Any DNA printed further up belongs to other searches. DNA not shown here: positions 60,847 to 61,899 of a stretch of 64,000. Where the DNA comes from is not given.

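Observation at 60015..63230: Candidate undescribed lipidation system: Cys-containing membrane peptide, lipoprotein, Lgt paralogue and Tes-like radical SAM enzyme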

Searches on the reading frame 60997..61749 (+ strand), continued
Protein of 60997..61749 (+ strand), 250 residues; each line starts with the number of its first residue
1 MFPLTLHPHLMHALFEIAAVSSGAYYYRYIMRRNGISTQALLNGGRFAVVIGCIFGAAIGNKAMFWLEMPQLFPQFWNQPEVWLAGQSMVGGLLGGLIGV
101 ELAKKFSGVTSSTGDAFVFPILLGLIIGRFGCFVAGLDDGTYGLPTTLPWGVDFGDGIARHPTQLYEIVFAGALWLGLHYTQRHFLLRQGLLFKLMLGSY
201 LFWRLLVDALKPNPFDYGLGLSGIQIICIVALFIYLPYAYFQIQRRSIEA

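Call 72: find_encoding_contigs(protein=P0250, flank=5000, max_places=1)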
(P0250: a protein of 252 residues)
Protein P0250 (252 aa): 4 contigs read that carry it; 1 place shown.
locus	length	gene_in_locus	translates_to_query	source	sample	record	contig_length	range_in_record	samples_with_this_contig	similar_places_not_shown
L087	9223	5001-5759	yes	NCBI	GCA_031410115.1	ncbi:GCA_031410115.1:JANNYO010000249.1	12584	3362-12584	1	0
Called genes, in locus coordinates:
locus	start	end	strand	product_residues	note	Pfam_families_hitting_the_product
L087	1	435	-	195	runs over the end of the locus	-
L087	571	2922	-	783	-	PF00069:Pkinase, PF01636:APH (faint), PF07714:PK_Tyr_Ser-Thr, PF03109:ABC1, PF13374:TPR_10 (faint), PF13424:TPR_12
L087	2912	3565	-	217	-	PF07638:Sigma70_ECF, PF08281:Sigma70_r4_2, PF04545:Sigma70_r4 (faint)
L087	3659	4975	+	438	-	PF02403:Seryl_tRNA_N, PF00587:tRNA-synt_2b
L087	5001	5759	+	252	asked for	PF01790:LGT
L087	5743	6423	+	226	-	PF04434:SWIM (weak)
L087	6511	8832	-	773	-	PF00515:TPR_1 (faint), PF07719:TPR_2 (faint), PF13174:TPR_6 (faint), PF13371:TPR_9 (weak), PF13432:TPR_16 (weak), PF13414:TPR_11 (weak), PF14559:TPR_19 (weak), PF13844:Glyco_transf_41 (weak), +5 more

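Call 73: find_encoding_contigs(protein=P0256, flank=5000, max_places=1)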
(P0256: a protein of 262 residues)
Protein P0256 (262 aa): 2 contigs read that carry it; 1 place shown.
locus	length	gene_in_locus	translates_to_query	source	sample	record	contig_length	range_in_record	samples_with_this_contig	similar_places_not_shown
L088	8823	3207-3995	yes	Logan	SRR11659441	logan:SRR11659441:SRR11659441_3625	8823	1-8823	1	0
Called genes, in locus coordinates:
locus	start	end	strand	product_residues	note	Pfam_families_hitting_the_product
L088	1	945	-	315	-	?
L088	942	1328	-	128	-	PF01042:Ribonuc_L-PSP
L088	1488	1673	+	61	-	-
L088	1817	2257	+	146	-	PF01957:NfeD (weak)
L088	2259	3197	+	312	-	PF01145:Band_7, PF16200:Band_7_C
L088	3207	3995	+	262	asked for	PF01790:LGT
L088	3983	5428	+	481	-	PF23545:Zn_ribbon_HMPTM, PF04055:Radical_SAM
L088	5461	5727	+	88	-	-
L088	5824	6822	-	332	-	PF00199:Catalase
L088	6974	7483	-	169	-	PF09351:DUF1993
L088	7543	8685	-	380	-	PF00149:Metallophos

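Call 80: search_protein_families(library=ncbifam, proteins=[L085:5738-7216:+, L088:3983-5428:+, L086:7049-8362:+, P0316, L085:5001-5741:+, L088:3207-3995:+, L085:4128-4556:+, L085:4561-5004:+, L088:5461-5727:+, L084:2989-4131:+], max_evalue=0.01)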
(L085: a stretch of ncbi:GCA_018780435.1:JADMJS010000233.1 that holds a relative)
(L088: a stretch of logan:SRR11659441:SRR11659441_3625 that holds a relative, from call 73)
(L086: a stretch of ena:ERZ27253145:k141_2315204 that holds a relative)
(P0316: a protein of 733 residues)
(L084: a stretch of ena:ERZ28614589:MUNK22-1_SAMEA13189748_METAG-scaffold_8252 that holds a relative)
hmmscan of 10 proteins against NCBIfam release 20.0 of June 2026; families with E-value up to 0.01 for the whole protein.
L085:5738-7216:+ (492 aa): 39 families (the best 25 are shown)
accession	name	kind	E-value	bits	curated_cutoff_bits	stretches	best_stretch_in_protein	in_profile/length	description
NF045646.2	rSAM_Se_TrsS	equivalog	1.3e-86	290.9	490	2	13-319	2-298/441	radical SAM (seleno)protein TrsS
NF045702.1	rSAM_GDGT_ether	equivalog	4.9e-70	236.5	450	2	14-318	2-299/486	tetraether lipid synthase Tes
NF045703.1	rSAM_Tes_intein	exception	3.7e-39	134.3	1700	3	147-320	644-806/1040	tetraether lipid synthase Tes, intein-containing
TIGR03962.1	mycofact_rSAM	equivalog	8e-12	45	265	1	99-262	13-162/339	mycofactocin radical SAM maturase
TIGR02666.1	moaA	equivalog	8.1e-12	44.8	284.05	1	104-316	15-220/336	GTP 3',8-cyclase MoaA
NF045574.1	sacti_mat_StsB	exception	4.7e-10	38.9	625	1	104-200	101-193/466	StsB family radical SAM/SPASM domain sactipeptide maturase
NF038283.1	viperin_w_prok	equivalog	5.5e-10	38.9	180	1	105-199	8-105/281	viperin family antiviral radical SAM protein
TIGR04317.1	W_rSAM_matur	equivalog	6.1e-10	38.7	380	1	102-190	7-93/349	tungsten cofactor oxidoreductase radical SAM maturase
NF001199.0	PRK00164.2-1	equivalog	1.8e-09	37.2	231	1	103-319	16-220/308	GTP 3',8-cyclase MoaA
TIGR02668.1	moaA_archaeal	equivalog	3.5e-09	36.1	325.25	1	103-318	14-216/303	GTP 3',8-cyclase MoaA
TIGR04051.1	rSAM_NirJ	equivalog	4.8e-09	35.6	515.45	1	103-190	6-91/354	heme d1 biosynthesis radical SAM protein NirJ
TIGR04251.1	SCM_rSAM_ScmF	equivalog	1.7e-08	34.3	400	1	105-287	10-185/353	SynChlorMet cassette radical SAM/SPASM protein ScmF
TIGR04054.1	rSAM_NirJ1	equivalog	3.1e-08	32.6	650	1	100-190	37-125/387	putative heme d1 biosynthesis radical SAM protein NirJ1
TIGR04167.1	rSAM_SeCys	equivalog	1e-07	31.5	300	1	103-205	12-109/303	arsenosugar biosynthesis radical SAM (seleno)protein ArsS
TIGR03977.1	rSAM_pair_HxsC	equivalog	1.6e-07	30.5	267.9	1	103-203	29-126/292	His-Xaa-Ser system radical SAM maturase HxsC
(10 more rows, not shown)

L088:3983-5428:+ (481 aa): 43 families (the best 25 are shown)
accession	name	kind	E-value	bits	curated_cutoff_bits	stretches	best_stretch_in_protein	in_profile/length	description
NF045646.2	rSAM_Se_TrsS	equivalog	1.4e-99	333.6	490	1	13-453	3-435/441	radical SAM (seleno)protein TrsS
NF045702.1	rSAM_GDGT_ether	equivalog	1.1e-82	278.3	450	2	13-332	2-322/486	tetraether lipid synthase Tes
NF045703.1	rSAM_Tes_intein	exception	6.9e-41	140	1700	3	132-322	629-817/1040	tetraether lipid synthase Tes, intein-containing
TIGR03962.1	mycofact_rSAM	equivalog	2.1e-17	63.3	265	1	98-249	13-157/339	mycofactocin radical SAM maturase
TIGR02666.1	moaA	equivalog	6.8e-15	54.9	284.05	1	102-284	14-200/336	GTP 3',8-cyclase MoaA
NF045574.1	sacti_mat_StsB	exception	7.8e-15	54.7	625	1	103-244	101-236/466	StsB family radical SAM/SPASM domain sactipeptide maturase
NF050035.1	rSAM_WgK_link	exception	2.2e-12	46.7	650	1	94-251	5-158/367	radical SAM/SPASM peptide maturase WgkB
TIGR04055.1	rSAM_NirJ2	equivalog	3.5e-12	46.5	500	1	104-277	6-173/326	putative heme d1 biosynthesis radical SAM protein NirJ2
NF001199.0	PRK00164.2-1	equivalog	1.4e-11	44.1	231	1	102-269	16-179/308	GTP 3',8-cyclase MoaA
TIGR02668.1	moaA_archaeal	equivalog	2.2e-11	43.3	325.25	1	102-268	14-176/303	GTP 3',8-cyclase MoaA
TIGR04317.1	W_rSAM_matur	equivalog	2.3e-11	43.4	380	1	101-230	7-131/349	tungsten cofactor oxidoreductase radical SAM maturase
TIGR04054.1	rSAM_NirJ1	equivalog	5.9e-11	41.6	650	1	99-224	37-156/387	putative heme d1 biosynthesis radical SAM protein NirJ1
TIGR04546.1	rSAM_ahbC_deAc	equivalog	1.2e-10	40.8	650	1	99-302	40-234/390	12,18-didecarboxysiroheme deacetylase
NF038283.1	viperin_w_prok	equivalog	4.8e-10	39.1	180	1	104-219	8-124/281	viperin family antiviral radical SAM protein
TIGR04303.1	GeoRSP_rSAM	equivalog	5.1e-10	39.4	400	1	104-283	11-181/325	GeoRSP system radical SAM/SPASM protein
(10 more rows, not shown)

L086:7049-8362:+ (437 aa): 49 families (the best 25 are shown)
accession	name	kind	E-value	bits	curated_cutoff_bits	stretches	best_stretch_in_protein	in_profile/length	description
NF045646.2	rSAM_Se_TrsS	equivalog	5e-84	282.4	490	1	15-343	4-332/441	radical SAM (seleno)protein TrsS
NF045702.1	rSAM_GDGT_ether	equivalog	9.2e-66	222.4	450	1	15-331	3-320/486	tetraether lipid synthase Tes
NF045703.1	rSAM_Tes_intein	exception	7.4e-34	116.7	1700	2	136-323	632-817/1040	tetraether lipid synthase Tes, intein-containing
TIGR02666.1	moaA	equivalog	7.5e-16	58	284.05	1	104-307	15-222/336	GTP 3',8-cyclase MoaA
TIGR04317.1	W_rSAM_matur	equivalog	1.2e-15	57.6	380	1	102-244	7-143/349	tungsten cofactor oxidoreductase radical SAM maturase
TIGR04167.1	rSAM_SeCys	equivalog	1.4e-11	44.2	300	1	103-240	12-146/303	arsenosugar biosynthesis radical SAM (seleno)protein ArsS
NF045574.1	sacti_mat_StsB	exception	1.4e-11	43.9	625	1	104-243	101-234/466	StsB family radical SAM/SPASM domain sactipeptide maturase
NF050035.1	rSAM_WgK_link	exception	1.8e-11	43.7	650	1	97-264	7-169/367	radical SAM/SPASM peptide maturase WgkB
TIGR03962.1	mycofact_rSAM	equivalog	2.5e-11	43.4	265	1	99-249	13-159/339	mycofactocin radical SAM maturase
NF001199.0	PRK00164.2-1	equivalog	8.4e-11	41.6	231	1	103-272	16-181/308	GTP 3',8-cyclase MoaA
NF038283.1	viperin_w_prok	equivalog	9.2e-11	41.4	180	1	106-200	9-106/281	viperin family antiviral radical SAM protein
TIGR04055.1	rSAM_NirJ2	equivalog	1.5e-10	41.2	500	1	107-271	8-166/326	putative heme d1 biosynthesis radical SAM protein NirJ2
TIGR04054.1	rSAM_NirJ1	equivalog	1.3e-09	37.2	650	1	103-190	40-125/387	putative heme d1 biosynthesis radical SAM protein NirJ1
TIGR03977.1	rSAM_pair_HxsC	equivalog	2.7e-09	36.4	267.9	1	104-203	30-126/292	His-Xaa-Ser system radical SAM maturase HxsC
TIGR04051.1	rSAM_NirJ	equivalog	4.3e-09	35.8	515.45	1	107-214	10-112/354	heme d1 biosynthesis radical SAM protein NirJ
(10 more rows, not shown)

P0316 (733 aa): 38 families (the best 25 are shown)
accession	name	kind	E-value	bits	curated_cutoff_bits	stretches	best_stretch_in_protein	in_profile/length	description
NF045646.2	rSAM_Se_TrsS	equivalog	5.6e-93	311.9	490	1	287-726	3-439/441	radical SAM (seleno)protein TrsS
NF045702.1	rSAM_GDGT_ether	equivalog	1.3e-71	241.7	450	2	287-596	2-315/486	tetraether lipid synthase Tes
NF045703.1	rSAM_Tes_intein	exception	2.3e-35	121.7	1700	3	405-593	630-817/1040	tetraether lipid synthase Tes, intein-containing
TIGR03962.1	mycofact_rSAM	equivalog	3.6e-13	49.4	265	1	374-538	15-174/339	mycofactocin radical SAM maturase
TIGR02666.1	moaA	equivalog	1.7e-12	46.9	284.05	1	376-556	15-200/336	GTP 3',8-cyclase MoaA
NF000778.0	PRK00052.3-4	equivalog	8.9e-12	45.2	334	1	57-215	52-214/252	prolipoprotein diacylglyceryl transferase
TIGR00544.1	lgt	equivalog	6.9e-10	38.8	118.9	1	47-224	53-245/280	prolipoprotein diacylglyceryl transferase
NF050035.1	rSAM_WgK_link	exception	7.3e-10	38.4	650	1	371-523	9-158/367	radical SAM/SPASM peptide maturase WgkB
TIGR04317.1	W_rSAM_matur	equivalog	2.2e-09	36.9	380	1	374-503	7-132/349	tungsten cofactor oxidoreductase radical SAM maturase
NF001199.0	PRK00164.2-1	equivalog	4.8e-09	35.8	231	1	375-542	16-180/308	GTP 3',8-cyclase MoaA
TIGR03977.1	rSAM_pair_HxsC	equivalog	7.8e-09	34.8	267.9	1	368-470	22-122/292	His-Xaa-Ser system radical SAM maturase HxsC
TIGR04054.1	rSAM_NirJ1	equivalog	7.9e-09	34.6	650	1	366-469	31-131/387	putative heme d1 biosynthesis radical SAM protein NirJ1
NF038283.1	viperin_w_prok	equivalog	1.1e-08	34.6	180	1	377-473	8-108/281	viperin family antiviral radical SAM protein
TIGR04055.1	rSAM_NirJ2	equivalog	2.2e-08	34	500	1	377-549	6-173/326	putative heme d1 biosynthesis radical SAM protein NirJ2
TIGR02668.1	moaA_archaeal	equivalog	3e-08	33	325.25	1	375-539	14-175/303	GTP 3',8-cyclase MoaA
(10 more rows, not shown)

L085:5001-5741:+ (246 aa): 6 families
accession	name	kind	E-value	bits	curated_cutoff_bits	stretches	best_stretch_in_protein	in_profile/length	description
NF000778.0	PRK00052.3-4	equivalog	3.9e-13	49.6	334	1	47-225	49-234/252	prolipoprotein diacylglyceryl transferase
NF000777.0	PRK00052.3-2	equivalog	4.7e-06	26.4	558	1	80-142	113-174/310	prolipoprotein diacylglyceryl transferase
NF000775.0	PRK00052.2-5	equivalog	6.9e-05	22.3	428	1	123-173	156-209/288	prolipoprotein diacylglyceryl transferase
NF000784.0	PRK00052.4-5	subfamily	0.00033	19.9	409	1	22-153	27-158/298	prolipoprotein diacylglyceryl transferase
TIGR00544.1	lgt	equivalog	0.0015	18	118.9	1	45-203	62-233/280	prolipoprotein diacylglyceryl transferase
NF009611.0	PRK13108.1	equivalog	0.0044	16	636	1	80-147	105-165/476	prolipoprotein diacylglyceryl transferase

L088:3207-3995:+ (262 aa): 5 families
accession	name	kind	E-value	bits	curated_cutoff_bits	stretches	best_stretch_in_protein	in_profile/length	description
NF000778.0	PRK00052.3-4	equivalog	4.5e-09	36.3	334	1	48-208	49-213/252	prolipoprotein diacylglyceryl transferase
TIGR00544.1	lgt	equivalog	5.6e-09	35.8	118.9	1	51-223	63-249/280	prolipoprotein diacylglyceryl transferase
NF000784.0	PRK00052.4-5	subfamily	4.1e-06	26.1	409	1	26-154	32-155/298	prolipoprotein diacylglyceryl transferase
NF000777.0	PRK00052.3-2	equivalog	0.00071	19.2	558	0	83-193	112-223/310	prolipoprotein diacylglyceryl transferase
NF000775.0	PRK00052.2-5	equivalog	0.00071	19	428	1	135-169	161-201/288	prolipoprotein diacylglyceryl transferase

L085:4128-4556:+ (142 aa): 0 families

L085:4561-5004:+ (147 aa): 0 families

L088:5461-5727:+ (88 aa): 0 families

L084:2989-4131:+ (380 aa): 4 families
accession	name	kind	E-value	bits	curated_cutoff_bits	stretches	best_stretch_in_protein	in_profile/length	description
NF006444.0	PRK08762.1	equivalog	1.8e-05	23.6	449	1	48-91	68-112/387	molybdopterin-synthase adenylyltransferase MoeB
NF005646.0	PRK07411.1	equivalog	0.00045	19.5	633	1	45-89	338-382/390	molybdopterin-synthase adenylyltransferase MoeB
NF005902.0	PRK07878.1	equivalog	0.0015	17.5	647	1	48-89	342-384/392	adenylyltransferase/sulfurtransferase MoeZ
NF041203.1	rhodanese_LYCAU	equivalog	0.0061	16.2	115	0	50-92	77-122/126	rhodanese-related (seleno)protein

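Call 85: find_encoding_contigs(protein=P0288, flank=4000, max_places=1)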
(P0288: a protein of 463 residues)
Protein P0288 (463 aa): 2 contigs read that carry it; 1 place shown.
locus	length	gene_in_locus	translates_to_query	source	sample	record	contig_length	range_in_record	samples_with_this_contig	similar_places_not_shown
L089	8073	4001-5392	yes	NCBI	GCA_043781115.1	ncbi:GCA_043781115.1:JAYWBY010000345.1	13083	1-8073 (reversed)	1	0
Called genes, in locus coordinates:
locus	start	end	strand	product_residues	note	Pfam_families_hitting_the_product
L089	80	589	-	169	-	PF04115:Ureidogly_lyase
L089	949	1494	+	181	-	-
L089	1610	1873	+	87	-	-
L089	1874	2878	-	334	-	PF08545:ACP_syn_III, PF08541:ACP_syn_III_C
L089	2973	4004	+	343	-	-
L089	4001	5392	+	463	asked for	PF01790:LGT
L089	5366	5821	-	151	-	-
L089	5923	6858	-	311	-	PF03601:Cons_hypoth698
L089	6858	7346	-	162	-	-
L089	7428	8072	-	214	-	?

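Call 86: find_encoding_contigs(protein=P0335, flank=4000, max_places=1)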
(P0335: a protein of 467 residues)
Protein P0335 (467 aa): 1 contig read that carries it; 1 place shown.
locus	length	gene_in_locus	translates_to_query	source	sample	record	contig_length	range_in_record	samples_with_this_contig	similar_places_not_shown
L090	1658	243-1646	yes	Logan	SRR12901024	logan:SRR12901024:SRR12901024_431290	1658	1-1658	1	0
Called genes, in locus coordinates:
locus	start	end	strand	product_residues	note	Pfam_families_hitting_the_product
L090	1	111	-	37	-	?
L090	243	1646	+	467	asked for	PF01790:LGT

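Call 87: find_encoding_contigs(protein=P0363, flank=4000, max_places=1)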
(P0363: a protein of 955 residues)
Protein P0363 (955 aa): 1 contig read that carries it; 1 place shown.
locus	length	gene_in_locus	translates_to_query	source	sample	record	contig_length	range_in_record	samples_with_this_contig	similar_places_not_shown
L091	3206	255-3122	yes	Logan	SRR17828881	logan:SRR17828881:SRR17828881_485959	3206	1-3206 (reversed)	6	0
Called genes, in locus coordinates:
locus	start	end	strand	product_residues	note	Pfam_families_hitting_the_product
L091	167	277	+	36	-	-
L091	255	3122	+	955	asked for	PF01790:LGT, PF13646:HEAT_2 (weak)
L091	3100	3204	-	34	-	?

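Call 88: find_encoding_contigs(protein=P0300, flank=4000, max_places=1)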
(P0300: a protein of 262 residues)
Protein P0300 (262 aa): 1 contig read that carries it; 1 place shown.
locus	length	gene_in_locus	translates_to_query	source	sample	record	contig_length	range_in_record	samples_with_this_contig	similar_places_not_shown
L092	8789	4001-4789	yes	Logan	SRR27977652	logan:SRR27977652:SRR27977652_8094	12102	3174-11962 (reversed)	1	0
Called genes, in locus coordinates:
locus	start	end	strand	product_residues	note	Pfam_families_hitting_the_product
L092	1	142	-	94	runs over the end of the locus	?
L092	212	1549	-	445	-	-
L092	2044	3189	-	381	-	PF14326:DUF4384 (faint)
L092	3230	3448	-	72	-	-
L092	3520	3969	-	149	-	-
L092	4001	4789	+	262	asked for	PF01790:LGT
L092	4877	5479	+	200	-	PF11322:DUF3124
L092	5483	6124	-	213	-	PF03803:Scramblase, PF04525:LOR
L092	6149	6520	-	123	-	PF00903:Glyoxalase (weak)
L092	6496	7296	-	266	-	PF20240:DUF6597, PF00165:HTH_AraC (weak), PF12833:HTH_18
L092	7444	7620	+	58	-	PF27893:GRASP_targ_2 (weak)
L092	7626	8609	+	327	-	PF21068:ATPgraspMvdD (weak)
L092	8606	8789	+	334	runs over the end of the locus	-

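Call 93: search_protein_families(library=padloc, proteins=[window:60997-61749:+], max_evalue=0.001)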
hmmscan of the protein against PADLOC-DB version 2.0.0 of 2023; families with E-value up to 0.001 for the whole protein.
window:60997-61749:+ (250 aa): 0 families
